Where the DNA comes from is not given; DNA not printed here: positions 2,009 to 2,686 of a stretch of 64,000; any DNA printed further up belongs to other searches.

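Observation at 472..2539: Array of five tandem VirB2/TrbC-like (T4SS-pilin-type) genes ending at a terminator, tRNA-Leu and a tyrosine recombinase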

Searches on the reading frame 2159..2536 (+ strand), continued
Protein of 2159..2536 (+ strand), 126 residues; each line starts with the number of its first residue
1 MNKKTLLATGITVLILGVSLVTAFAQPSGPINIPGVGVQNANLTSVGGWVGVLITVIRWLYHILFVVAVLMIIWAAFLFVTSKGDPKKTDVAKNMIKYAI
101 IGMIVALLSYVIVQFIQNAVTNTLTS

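Call 44: find_encoding_contigs(protein=P0016, flank=10000, max_places=2)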
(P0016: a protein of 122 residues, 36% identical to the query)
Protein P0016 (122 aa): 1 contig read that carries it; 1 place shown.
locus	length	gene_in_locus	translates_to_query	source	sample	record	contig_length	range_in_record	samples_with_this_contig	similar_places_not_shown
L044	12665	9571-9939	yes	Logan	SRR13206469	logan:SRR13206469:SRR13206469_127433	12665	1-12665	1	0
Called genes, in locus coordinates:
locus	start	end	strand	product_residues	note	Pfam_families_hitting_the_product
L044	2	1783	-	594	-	?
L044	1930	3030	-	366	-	PF23459:S1_RRP5 (faint), PF00575:S1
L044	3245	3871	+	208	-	PF13483:Lactamase_B_3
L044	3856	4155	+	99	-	-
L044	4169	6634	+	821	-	PF00521:DNA_topoisoIV, PF03989:DNA_gyraseA_C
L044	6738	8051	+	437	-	PF01547:SBP_bac_1, PF13416:SBP_bac_8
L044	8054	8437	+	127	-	PF18895:T4SS_pilin (weak)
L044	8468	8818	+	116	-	PF04956:TrbC (weak), PF18895:T4SS_pilin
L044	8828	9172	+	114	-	PF04956:TrbC (weak), PF18895:T4SS_pilin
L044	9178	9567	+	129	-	PF04956:TrbC (weak), PF18895:T4SS_pilin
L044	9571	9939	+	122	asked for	PF18895:T4SS_pilin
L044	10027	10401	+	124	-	PF18895:T4SS_pilin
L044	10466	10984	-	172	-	-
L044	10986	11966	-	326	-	PF01145:Band_7 (weak)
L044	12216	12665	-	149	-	?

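Call 51: predict_structure(alignment_id=A3)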
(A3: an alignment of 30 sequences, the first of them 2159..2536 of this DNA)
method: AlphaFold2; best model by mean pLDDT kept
length: 126 residues; sequences in the alignment: 30
mean_pLDDT: 67.3   pTM: 0.38
mean pLDDT of the five models: 67.3, 67.1, 63.0, 60.8, 60.3
residues with pLDDT >= 90: 0; 70-90: 68; 50-70: 36; < 50: 22
segments of 3 or more residues with pLDDT < 50: 25-43
pLDDT, mean of each block of 10 residues (from residue 1): 61 64 46 42 58 79 82 79 71 80 80 72 57
secondary structure, 60 per line:
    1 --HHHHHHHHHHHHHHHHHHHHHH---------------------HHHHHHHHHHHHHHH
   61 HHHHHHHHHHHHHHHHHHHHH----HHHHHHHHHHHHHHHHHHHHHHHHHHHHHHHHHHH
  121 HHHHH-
elements in order: H3-24 H46-81 H86-125

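Call 53: search_solved_structures(query=A3, max_evalue=10, show_alignments=2)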
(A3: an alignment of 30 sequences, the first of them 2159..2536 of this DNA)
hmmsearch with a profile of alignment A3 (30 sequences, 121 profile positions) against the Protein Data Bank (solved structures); distinct sequences matched with E-value up to 10: 9.
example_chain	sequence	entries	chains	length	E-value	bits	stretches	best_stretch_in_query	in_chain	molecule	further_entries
24xy_R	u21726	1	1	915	0.073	16.4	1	6-70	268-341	Soluble cytochrome b562,P2Y purinoceptor 13,LgBiT tag,GFP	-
5k7v_A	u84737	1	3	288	0.098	15.9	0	7-58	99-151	Designed protein HR00C3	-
7xdi_A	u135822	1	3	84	1.2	12.4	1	9-67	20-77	VP1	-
8y01_R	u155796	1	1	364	1.3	12.3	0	60-103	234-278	Medium-wave-sensitive opsin 2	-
9yda_R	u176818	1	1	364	1.3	12.3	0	60-103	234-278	Medium-wave-sensitive opsin 1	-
9ygz_R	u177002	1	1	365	1.3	12.3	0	60-103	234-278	Medium-wave-sensitive opsin 1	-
4m8j_A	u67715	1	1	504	1.4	12.2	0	9-64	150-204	L-carnitine/gamma-butyrobetaine antiporter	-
9ivk_A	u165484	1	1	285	4.4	10.6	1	13-66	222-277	HBC599 membrane protein binder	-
2wsw_A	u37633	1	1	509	7.7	9.8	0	9-64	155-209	BCCT FAMILY BETAINE/CARNITINE/CHOLINE TRANSPORTER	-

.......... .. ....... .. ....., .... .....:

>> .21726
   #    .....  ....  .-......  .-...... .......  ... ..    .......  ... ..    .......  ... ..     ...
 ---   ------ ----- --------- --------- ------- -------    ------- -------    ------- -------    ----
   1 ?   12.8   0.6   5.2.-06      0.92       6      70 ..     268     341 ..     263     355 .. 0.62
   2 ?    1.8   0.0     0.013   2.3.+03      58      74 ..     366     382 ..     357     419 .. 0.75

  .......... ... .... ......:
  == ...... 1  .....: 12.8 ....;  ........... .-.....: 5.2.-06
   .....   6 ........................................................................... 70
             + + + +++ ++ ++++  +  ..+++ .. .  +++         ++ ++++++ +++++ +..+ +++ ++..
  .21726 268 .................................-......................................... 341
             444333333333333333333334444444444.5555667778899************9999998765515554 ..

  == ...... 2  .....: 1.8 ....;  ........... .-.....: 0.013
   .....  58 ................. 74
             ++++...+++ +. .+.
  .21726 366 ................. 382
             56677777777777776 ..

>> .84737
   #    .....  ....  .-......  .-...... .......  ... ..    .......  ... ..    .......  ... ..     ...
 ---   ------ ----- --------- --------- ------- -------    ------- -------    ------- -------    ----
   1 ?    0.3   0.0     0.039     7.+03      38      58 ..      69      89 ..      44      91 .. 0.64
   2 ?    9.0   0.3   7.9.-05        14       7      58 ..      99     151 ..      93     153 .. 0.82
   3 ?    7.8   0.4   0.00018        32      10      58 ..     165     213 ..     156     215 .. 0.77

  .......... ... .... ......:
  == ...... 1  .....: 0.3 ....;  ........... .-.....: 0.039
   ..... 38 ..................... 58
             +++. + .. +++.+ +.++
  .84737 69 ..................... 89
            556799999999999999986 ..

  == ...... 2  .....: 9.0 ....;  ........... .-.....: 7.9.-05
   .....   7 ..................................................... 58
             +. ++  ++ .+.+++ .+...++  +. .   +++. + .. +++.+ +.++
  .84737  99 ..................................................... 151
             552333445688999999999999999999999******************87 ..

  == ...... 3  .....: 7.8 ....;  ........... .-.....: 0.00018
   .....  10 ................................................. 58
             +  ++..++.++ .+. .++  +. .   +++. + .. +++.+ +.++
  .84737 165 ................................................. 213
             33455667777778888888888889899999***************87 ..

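Call 54: fold_search(model_id=the predicted structure, library=pdb)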
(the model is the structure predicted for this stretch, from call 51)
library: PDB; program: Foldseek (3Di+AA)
matches with E <= 10: 134; with E <= 0.001: 0
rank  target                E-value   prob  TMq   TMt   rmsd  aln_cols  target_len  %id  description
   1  7p3r_A                1.7e+00  0.82  0.53  0.22   3.4        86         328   12  Helical structure of the toxin MakA from Vibrio cholera (released 2022-02-23)
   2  6bpl_A                2.1e+00  0.18  0.31  0.10   8.2       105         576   11  E. coli MsbA in complex with LPS and inhibitor G907 (released 2018-05-02)
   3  3q84_H                2.3e+00  0.63  0.49  0.24   2.9        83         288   12  Crystal structure of human PACSIN 1 F-BAR domain (released 2012-02-22)
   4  8x2t                  2.4e+00  0.12  0.27  0.12  14.8       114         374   16  The Crystal Structure of FES from Biortus. (released 2023-12-27)
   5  9a72_A                2.5e+00  0.84  0.59  0.27   3.4        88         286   12  Integrative model of YFMS-CHEW by crosslinking MS and deep learning (released 2024-09-18)
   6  2y3h_B                2.5e+00  0.57  0.43  0.49   5.8        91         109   10  E63Q mutant of Cupriavidus metallidurans CH34 CnrXs (released 2011-03-30)
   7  8f2k_G                2.5e+00  0.38  0.40  0.49   6.2        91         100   14  Structure of yeast F1-ATPase determined with 100 micromolar cruentaren A (released 2023-04-05)
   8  5b5e_z                2.5e+00  0.18  0.23  0.45   5.8        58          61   22  Crystal structure analysis of Photosystem II complex (released 2017-02-01)
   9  6s1k_E                2.5e+00  0.15  0.29  0.34   7.1        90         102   12  E. coli Core Signaling Unit, carrying QQQQ receptor mutation (released 2020-01-22)
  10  3etz_B                2.5e+00  0.14  0.31  0.34  19.1       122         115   13  Crystal structure of bacterial adhesin FadA L76A mutant (released 2008-12-02)
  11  3g67_B                2.5e+00  0.11  0.28  0.20  24.5       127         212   12  Crystal Structure of a Soluble Chemoreceptor from Thermotoga maritima (released 2009-07-28)
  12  5da9_A                2.9e+00  0.54  0.46  0.15   3.0        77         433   16  ATP-gamma-S bound Rad50 from Chaetomium thermophilum in complex with the Rad50-binding domain of Mre11 (released 2016-03-02)
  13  2gl2_B                2.9e+00  0.28  0.45  0.51  15.9       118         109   13  Crystal structure of the tetra mutant (T66G,R67G,F68G,Y69G) of bacterial adhesin FadA (released 2007-04-10)
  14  9oox_A                2.9e+00  0.20  0.36  0.46   9.4        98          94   12  Cryo-EM Structure of the Escherichia phage HK446 Rip1 in complex with the Enterobacteria phage T6 small terminase (released 2026-02-04)
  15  6h2f_E                3.1e+00  0.44  0.46  0.20   4.2        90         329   11  Structure of the pre-pore AhlB of the tripartite alpha-pore forming toxin, AHL, from Aeromonas hydrophila. (released 2019-07-10)
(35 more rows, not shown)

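Call 55: search_protein_families(library=pfam, alignment_id=A3, max_evalue=0.01)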
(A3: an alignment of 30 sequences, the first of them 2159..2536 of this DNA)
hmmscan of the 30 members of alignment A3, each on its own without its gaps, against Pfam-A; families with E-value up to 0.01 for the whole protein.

A. member 1, window:2159-2536:+ (126 aa): 1 family
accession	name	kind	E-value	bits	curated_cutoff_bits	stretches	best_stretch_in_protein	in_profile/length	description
PF18895.5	T4SS_pilin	-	6.5e-10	39.4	26.6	1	55-116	11-71/71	Type IV secretion system pilin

B. families by the number of members that match (of 30 scanned): 8 families
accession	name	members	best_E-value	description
PF18895.5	T4SS_pilin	30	6.8e-14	Type IV secretion system pilin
PF04956.18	TrbC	13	1.3e-09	TrbC/VIRB2 pilin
PF19607.4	DUF6112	5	0.00012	Family of unknown function (DUF6112)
PF14293.11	YWFCY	3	0.00048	YWFCY protein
PF00689.26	Cation_ATPase_C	1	0.003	Cation transporting ATPase, C-terminus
PF06196.17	DUF997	1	0.0046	Protein of unknown function (DUF997)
PF02468.20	PsbN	1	0.0088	Photosystem II reaction centre N protein (psbN)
PF10318.15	7TM_GPCR_Srh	1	0.0089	Serpentine type 7TM GPCR chemoreceptor Srh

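Call 57: search_protein_families(library=ncbifam, proteins=[L001:6979-8292:+, window:2159-2536:+, L042:4098-7040:-, L042:2214-3827:-, L042:1000-2157:-, L042:74-886:-], max_evalue=0.001)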
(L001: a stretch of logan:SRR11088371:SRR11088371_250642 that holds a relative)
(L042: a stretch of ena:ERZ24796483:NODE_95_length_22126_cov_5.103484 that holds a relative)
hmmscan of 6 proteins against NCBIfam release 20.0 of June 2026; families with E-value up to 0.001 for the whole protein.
L001:6979-8292:+ (437 aa): 3 families
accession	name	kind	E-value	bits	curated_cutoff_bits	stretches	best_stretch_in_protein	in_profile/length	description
NF053763.1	ABCarbgalBndGanS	equivalog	4.3e-09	35.6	700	1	44-191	36-176/420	galactooligosaccharide ABC transporter substrate-binding protein GanS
NF007011.0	PRK09474.1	equivalog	7.1e-07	28.4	291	1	86-431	67-394/396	maltose/maltodextrin ABC transporter substrate-binding protein MalE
TIGR03850.1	bind_CPR_0540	equivalog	1.9e-06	26.8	299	1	146-189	147-189/437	carbohydrate ABC transporter substrate-binding protein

window:2159-2536:+ (126 aa): 1 family
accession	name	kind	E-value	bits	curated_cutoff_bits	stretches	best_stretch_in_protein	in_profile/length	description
NF045849.1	ICE_MMCAP2_0565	equivalog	1.6e-06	27.7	40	1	57-118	17-78/80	Mbov_0395 family pilin-like conjugal transfer protein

L042:4098-7040:- (980 aa): 0 families

L042:2214-3827:- (537 aa): 0 families

L042:1000-2157:- (385 aa): 0 families

L042:74-886:- (270 aa): 3 families
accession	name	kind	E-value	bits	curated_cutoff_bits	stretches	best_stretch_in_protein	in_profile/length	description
NF041427.1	TrsD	subfamily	1.8e-06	28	200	1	40-151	21-142/201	TrsD/TraD family conjugative transfer protein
NF045971.1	conju_CD1110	equivalog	1.5e-05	23.5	325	0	35-135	2-102/752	VirB4-like conjugal transfer ATPase, CD1110 family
NF045975.1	VirB4_plasma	equivalog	2.5e-05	22.2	590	1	32-151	102-233/894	Mbov_0397 family ICE element conjugal transfer ATPase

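Call 64: find_encoding_contigs(protein=P0022, flank=10000, max_places=8)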
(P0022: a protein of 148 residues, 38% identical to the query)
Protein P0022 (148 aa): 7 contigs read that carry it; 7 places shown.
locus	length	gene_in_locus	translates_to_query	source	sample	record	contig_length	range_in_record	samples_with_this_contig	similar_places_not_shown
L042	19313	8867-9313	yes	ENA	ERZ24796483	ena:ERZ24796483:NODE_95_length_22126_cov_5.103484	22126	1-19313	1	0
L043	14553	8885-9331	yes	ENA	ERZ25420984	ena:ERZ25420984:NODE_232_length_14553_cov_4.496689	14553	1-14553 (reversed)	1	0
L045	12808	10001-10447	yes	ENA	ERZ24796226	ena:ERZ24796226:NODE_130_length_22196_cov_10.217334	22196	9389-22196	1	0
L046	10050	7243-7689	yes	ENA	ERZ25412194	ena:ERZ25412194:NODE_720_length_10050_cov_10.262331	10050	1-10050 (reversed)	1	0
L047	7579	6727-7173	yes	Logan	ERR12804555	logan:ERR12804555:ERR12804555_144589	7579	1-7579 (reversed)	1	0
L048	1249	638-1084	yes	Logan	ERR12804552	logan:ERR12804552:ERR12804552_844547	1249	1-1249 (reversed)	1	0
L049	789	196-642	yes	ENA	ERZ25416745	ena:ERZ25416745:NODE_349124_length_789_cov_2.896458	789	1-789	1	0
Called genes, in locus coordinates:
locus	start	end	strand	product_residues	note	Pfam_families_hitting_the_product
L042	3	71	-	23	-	?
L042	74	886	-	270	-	PF26593:TraC-like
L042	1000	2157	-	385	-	PF12666:PrgI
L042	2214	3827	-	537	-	-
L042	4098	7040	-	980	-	-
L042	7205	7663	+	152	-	PF18895:T4SS_pilin (weak)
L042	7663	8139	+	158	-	PF18895:T4SS_pilin (weak)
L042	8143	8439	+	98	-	PF18895:T4SS_pilin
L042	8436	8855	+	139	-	PF18895:T4SS_pilin (weak)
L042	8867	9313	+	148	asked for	PF04956:TrbC, PF18895:T4SS_pilin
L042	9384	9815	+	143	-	PF18895:T4SS_pilin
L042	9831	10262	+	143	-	PF18895:T4SS_pilin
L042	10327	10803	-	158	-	PF00011:HSP20, PF17886:ArsA_HSP20 (weak)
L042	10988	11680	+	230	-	PF18912:DZR_2 (weak), PF00156:Pribosyltran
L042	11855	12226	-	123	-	PF01850:PIN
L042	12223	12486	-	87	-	-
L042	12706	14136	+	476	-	-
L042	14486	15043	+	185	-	-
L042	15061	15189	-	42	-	-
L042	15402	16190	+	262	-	PF03631:Virul_fac_BrkB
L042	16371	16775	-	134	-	PF06210:DUF1003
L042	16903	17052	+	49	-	-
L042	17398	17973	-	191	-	PF02545:Maf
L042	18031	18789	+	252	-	PF13489:Methyltransf_23, PF08241:Methyltransf_11 (weak), PF08242:Methyltransf_12 (faint)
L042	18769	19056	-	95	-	PF01381:HTH_3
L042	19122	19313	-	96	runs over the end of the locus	PF05973:Gp49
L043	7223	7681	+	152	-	PF18895:T4SS_pilin (weak)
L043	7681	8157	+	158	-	PF18895:T4SS_pilin (weak)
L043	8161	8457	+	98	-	PF18895:T4SS_pilin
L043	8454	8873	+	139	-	PF18895:T4SS_pilin (weak)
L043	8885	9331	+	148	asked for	PF04956:TrbC, PF18895:T4SS_pilin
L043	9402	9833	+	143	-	PF18895:T4SS_pilin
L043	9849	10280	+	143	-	PF18895:T4SS_pilin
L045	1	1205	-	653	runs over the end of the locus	PF01935:DUF87 (faint), PF19044:P-loop_TraG, PF12846:AAA_10 (weak)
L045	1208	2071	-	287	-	PF26593:TraC-like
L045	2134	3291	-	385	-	PF12666:PrgI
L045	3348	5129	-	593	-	-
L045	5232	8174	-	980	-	-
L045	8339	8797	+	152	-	PF18895:T4SS_pilin (weak)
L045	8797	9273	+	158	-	PF18895:T4SS_pilin (weak)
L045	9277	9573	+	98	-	PF18895:T4SS_pilin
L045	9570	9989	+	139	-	PF18895:T4SS_pilin (weak)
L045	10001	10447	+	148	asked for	PF04956:TrbC, PF18895:T4SS_pilin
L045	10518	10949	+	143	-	PF18895:T4SS_pilin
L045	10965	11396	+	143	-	PF18895:T4SS_pilin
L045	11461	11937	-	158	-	PF00011:HSP20, PF17886:ArsA_HSP20 (weak)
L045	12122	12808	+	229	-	?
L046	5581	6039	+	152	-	PF18895:T4SS_pilin (weak)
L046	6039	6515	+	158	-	PF18895:T4SS_pilin (weak)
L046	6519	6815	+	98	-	PF18895:T4SS_pilin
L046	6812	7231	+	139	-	PF18895:T4SS_pilin (weak)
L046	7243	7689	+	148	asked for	PF04956:TrbC, PF18895:T4SS_pilin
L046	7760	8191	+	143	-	PF18895:T4SS_pilin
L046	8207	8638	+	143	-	PF18895:T4SS_pilin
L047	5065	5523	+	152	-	PF18895:T4SS_pilin (weak)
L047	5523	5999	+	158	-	PF18895:T4SS_pilin (weak)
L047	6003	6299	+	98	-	PF18895:T4SS_pilin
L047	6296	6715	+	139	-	PF18895:T4SS_pilin (weak)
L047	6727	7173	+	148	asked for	PF04956:TrbC, PF18895:T4SS_pilin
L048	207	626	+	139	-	PF18895:T4SS_pilin (weak)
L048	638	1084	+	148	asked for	PF04956:TrbC, PF18895:T4SS_pilin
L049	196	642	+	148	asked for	PF04956:TrbC, PF18895:T4SS_pilin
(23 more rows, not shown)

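Call 76: search_protein_representatives(alignment_id=A3)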
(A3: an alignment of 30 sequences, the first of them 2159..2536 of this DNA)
Query: 30 sequences, 121 profile positions. Proteins with E-value up to 0.001 (for the whole library): 92394; up to 1e-10: 31719; up to 1e-30: 159. The best 150 are listed.
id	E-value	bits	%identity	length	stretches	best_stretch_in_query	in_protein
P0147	4.0e-95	330.4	-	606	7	11-114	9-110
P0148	4.4e-88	307.6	-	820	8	47-116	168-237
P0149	1.5e-87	305.9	-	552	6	5-113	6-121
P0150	8.1e-75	264.8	-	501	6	37-113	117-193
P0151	3.3e-73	259.6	-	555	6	42-117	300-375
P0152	2.5e-64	231.0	-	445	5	8-112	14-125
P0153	1.1e-63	228.9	-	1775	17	35-114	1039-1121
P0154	3.0e-62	224.2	-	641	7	42-112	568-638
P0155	1.4e-61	222.0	-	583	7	43-113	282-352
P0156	2.6e-60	218.0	-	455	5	6-111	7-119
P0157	4.6e-59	214.0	-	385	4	8-113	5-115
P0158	7.3e-54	197.2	-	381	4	13-114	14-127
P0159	1.2e-52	193.3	-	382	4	7-112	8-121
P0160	3.5e-52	191.7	-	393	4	3-118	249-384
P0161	3.3e-51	188.6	-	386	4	9-116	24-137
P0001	8.1e-37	142.2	-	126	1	1-120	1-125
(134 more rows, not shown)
